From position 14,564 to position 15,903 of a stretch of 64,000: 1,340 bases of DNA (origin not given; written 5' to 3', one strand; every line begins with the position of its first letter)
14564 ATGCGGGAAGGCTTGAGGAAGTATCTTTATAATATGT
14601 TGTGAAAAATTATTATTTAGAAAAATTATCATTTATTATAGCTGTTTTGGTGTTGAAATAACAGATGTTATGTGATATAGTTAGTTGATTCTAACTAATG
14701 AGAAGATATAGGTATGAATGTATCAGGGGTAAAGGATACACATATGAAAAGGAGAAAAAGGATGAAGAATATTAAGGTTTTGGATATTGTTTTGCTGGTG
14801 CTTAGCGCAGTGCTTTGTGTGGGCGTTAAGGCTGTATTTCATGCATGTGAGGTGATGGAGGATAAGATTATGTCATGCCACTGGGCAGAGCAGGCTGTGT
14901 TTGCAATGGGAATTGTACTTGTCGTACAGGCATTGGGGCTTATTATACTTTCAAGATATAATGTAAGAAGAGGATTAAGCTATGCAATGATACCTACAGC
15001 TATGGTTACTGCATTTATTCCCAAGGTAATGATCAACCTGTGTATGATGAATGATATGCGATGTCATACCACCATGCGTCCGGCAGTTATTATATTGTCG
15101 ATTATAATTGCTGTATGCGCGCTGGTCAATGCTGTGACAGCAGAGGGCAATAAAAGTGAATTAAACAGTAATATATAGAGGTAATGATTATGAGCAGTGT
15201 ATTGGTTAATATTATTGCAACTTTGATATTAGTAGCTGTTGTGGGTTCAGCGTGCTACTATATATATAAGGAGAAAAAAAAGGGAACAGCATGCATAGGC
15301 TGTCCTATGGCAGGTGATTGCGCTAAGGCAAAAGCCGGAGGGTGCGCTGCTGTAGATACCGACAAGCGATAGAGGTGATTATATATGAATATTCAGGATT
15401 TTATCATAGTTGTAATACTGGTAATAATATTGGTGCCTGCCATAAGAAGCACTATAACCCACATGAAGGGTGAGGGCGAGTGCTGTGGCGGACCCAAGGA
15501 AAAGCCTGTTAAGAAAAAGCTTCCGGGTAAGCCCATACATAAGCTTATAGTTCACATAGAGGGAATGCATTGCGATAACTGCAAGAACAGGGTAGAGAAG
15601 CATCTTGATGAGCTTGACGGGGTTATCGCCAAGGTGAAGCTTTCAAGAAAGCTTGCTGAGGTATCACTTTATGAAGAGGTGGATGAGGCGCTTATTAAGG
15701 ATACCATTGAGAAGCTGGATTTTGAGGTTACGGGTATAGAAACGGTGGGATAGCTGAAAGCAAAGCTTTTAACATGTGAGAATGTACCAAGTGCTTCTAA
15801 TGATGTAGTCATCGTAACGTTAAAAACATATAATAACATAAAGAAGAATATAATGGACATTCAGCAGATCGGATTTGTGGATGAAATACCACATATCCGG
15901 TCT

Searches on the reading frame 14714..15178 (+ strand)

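Call 6: search_protein_families(library=pfam, proteins=[window:14714-15178:+])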
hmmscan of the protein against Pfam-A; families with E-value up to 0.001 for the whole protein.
window:14714-15178:+ (154 aa): 1 family
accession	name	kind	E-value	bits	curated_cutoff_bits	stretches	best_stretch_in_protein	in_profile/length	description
PF14387.11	DUF4418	-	4.5e-26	91.9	27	1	28-141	2-116/117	Domain of unknown function (DUF4418)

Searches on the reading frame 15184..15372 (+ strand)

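Call 6: search_protein_families(library=pfam, proteins=[window:15184-15372:+])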
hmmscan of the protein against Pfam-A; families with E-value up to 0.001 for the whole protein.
window:15184-15372:+ (62 aa): 1 family
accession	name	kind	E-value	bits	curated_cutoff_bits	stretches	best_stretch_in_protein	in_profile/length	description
PF12669.12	FeoB_associated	-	1e-06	29.3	27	1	9-46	2-43/44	FeoB-associated Cys-rich membrane protein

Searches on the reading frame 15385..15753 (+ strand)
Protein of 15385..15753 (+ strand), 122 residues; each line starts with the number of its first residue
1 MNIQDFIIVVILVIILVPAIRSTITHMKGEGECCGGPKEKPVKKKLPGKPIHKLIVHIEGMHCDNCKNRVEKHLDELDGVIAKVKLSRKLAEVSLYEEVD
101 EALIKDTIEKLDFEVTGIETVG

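Call 6: search_protein_families(library=pfam, proteins=[window:15385-15753:+])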
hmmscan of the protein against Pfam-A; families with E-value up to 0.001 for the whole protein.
window:15385-15753:+ (122 aa): 2 families
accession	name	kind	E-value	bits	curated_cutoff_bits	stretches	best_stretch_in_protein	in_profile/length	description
PF00403.32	HMA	-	8.3e-11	42.6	24.8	1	56-113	2-61/62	Heavy-metal-associated domain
PF12669.12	FeoB_associated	-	0.00038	21.1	27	1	4-36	1-31/44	FeoB-associated Cys-rich membrane protein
